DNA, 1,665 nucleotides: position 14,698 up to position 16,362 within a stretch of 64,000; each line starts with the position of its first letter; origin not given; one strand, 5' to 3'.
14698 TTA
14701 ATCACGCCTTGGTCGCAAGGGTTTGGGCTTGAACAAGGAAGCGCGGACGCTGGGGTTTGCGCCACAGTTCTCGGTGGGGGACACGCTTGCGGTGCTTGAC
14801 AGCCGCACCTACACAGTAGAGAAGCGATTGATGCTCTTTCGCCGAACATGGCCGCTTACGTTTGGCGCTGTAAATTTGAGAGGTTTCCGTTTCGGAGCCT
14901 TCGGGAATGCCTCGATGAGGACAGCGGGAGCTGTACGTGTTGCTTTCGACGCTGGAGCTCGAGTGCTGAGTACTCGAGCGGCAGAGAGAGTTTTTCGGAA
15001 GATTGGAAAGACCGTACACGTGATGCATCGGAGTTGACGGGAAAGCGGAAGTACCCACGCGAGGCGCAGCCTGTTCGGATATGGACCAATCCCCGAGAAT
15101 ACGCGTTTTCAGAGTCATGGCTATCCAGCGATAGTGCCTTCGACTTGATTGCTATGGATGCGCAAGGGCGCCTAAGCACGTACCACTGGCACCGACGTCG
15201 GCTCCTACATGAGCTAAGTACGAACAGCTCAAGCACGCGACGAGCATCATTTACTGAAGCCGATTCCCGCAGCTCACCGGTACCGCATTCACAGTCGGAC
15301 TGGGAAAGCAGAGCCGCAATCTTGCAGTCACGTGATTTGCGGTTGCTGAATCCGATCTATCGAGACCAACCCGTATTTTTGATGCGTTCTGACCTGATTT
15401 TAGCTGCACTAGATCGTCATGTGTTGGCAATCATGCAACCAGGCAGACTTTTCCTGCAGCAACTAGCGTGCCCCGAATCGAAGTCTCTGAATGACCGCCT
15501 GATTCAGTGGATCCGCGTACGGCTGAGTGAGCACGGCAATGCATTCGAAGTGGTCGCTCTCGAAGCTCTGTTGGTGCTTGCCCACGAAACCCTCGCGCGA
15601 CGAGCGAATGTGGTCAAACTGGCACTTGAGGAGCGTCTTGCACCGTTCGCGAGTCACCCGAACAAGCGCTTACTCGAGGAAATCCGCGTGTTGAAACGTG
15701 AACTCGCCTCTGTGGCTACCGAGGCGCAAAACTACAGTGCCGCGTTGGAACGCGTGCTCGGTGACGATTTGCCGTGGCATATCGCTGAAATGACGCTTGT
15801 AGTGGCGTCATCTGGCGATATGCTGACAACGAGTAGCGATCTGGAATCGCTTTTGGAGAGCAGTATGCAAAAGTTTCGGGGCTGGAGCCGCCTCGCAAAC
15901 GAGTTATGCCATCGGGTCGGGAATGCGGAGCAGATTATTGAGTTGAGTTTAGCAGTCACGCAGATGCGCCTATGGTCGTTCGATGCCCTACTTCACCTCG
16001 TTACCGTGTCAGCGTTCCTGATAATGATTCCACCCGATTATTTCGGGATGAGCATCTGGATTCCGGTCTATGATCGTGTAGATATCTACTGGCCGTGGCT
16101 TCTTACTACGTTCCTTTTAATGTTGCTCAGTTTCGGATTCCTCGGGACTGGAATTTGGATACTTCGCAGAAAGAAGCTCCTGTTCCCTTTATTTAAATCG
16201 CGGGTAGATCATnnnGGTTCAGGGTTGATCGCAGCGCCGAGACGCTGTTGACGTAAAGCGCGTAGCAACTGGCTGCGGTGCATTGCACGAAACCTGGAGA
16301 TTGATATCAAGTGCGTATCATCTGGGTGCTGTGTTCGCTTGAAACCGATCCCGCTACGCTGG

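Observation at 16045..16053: CorA/Mrs2-type Mg2+ channel carrying GMS instead of the near-invariant GMN pore motif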

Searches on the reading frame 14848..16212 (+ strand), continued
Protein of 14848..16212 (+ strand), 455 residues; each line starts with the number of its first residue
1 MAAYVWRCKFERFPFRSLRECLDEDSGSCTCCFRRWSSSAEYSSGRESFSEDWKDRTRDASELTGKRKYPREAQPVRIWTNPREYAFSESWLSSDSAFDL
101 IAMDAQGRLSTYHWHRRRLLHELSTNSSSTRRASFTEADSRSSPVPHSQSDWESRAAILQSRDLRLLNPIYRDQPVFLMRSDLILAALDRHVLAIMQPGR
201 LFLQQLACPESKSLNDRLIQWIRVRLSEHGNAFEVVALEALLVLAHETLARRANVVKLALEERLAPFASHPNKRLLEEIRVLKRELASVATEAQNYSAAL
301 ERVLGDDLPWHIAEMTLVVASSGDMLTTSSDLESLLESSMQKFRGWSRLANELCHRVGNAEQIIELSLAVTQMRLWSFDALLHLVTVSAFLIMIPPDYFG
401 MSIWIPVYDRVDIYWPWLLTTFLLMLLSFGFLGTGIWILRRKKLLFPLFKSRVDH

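Call 65: search_solved_structures(query=A2, max_evalue=1e-15, show_alignments=5)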
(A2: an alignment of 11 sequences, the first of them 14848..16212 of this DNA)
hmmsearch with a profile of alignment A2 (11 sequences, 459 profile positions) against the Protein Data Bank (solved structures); distinct sequences matched with E-value up to 1e-15: 6.
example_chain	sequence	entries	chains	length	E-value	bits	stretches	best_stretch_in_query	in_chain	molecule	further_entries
8q8q_A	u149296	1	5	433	1.2e-35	126.7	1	104-444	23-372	Magnesium channel Mrs2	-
8q8p_A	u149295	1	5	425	1.4e-35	126.4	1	105-444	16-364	Magnesium channel Mrs2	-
3rkg_A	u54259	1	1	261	1.6e-22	83.4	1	160-377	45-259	Magnesium transporter MRS2, mitochondrial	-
8tul_A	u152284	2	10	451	1.6e-21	80.1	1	142-420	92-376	Magnesium transporter MRS2 homolog, mitochondrial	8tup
8ip3_A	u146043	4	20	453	1.6e-21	80.1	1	142-420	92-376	Magnesium transporter MRS2 homolog, mitochondrial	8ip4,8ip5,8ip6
8ts1_A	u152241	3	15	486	1e-20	77.4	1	156-420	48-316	Magnesium transporter MRS2 homolog, mitochondrial, Soluble cytochrome b562 fusion protein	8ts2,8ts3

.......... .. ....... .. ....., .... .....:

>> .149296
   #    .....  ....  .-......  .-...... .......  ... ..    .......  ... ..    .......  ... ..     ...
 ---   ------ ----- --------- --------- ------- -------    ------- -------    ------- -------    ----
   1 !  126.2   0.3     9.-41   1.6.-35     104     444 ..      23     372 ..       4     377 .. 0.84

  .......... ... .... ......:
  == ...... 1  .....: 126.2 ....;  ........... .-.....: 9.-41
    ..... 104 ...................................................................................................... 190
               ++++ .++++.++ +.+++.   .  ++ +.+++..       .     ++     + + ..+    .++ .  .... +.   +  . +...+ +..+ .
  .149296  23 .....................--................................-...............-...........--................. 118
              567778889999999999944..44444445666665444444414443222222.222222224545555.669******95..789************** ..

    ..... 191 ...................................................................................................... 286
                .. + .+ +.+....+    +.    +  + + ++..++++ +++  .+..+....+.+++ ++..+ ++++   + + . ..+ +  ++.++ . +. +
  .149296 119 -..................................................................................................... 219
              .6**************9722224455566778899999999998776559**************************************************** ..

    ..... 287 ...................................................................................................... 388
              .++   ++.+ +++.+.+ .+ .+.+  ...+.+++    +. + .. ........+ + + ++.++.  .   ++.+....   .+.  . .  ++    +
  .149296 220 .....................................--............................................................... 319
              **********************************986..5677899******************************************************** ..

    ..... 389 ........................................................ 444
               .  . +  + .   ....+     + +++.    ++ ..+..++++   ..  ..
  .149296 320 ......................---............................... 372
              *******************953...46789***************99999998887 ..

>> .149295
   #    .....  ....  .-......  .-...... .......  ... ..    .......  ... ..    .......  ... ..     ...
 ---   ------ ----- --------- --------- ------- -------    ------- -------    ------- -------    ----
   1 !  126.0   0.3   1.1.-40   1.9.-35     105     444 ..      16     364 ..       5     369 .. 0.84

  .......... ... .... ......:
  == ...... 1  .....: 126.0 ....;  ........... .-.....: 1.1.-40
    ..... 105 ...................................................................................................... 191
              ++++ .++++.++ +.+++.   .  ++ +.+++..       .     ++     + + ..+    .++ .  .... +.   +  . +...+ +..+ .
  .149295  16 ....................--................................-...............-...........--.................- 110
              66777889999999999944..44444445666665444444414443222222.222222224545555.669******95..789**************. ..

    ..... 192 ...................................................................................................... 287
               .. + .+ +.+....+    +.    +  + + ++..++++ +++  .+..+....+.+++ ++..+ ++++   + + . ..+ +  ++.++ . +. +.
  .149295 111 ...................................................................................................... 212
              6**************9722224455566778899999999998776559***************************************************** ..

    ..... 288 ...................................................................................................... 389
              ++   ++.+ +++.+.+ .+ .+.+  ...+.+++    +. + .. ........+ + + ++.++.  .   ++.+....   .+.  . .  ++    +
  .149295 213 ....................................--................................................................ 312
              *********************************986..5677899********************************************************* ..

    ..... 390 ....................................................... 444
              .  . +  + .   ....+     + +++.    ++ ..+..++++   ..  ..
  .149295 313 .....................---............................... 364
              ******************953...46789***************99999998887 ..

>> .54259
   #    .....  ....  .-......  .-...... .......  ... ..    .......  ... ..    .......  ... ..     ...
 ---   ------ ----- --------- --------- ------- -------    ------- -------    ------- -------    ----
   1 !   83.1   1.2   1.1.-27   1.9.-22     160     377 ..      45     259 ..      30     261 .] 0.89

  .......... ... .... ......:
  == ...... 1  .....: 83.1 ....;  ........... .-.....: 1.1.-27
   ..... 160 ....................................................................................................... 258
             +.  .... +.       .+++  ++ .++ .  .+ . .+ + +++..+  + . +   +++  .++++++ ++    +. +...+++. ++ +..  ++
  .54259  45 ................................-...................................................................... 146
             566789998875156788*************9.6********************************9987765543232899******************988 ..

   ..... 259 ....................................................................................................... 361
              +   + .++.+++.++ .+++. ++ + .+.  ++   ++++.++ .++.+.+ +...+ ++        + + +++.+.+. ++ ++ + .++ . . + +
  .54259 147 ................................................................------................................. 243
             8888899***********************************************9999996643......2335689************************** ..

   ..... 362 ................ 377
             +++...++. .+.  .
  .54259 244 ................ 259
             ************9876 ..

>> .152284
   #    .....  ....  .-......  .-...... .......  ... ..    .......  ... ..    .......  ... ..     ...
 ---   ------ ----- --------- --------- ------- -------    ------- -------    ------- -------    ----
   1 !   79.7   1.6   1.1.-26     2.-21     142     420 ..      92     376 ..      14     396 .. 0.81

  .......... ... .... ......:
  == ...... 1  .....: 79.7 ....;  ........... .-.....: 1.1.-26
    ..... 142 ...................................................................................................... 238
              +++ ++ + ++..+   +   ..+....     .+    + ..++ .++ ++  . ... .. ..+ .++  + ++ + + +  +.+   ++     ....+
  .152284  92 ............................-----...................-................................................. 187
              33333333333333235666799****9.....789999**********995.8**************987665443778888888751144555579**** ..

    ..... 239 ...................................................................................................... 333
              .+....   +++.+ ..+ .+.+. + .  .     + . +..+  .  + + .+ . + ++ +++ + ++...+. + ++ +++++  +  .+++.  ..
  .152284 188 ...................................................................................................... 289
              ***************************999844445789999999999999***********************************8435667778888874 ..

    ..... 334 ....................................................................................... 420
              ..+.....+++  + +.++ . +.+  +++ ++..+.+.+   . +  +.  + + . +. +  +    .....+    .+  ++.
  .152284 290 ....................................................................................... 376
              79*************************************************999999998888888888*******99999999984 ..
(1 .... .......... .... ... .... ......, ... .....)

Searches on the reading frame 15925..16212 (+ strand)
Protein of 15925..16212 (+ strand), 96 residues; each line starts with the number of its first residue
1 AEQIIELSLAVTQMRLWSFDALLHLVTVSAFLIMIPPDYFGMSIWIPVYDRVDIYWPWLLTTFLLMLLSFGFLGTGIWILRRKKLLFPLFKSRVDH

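Call 62: find_homologous_proteins(query=window:15925-16212:+, max_evalue=10)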
Query seq(96 aa): 1 candidates shared short words with the query, none scored E <= 10.
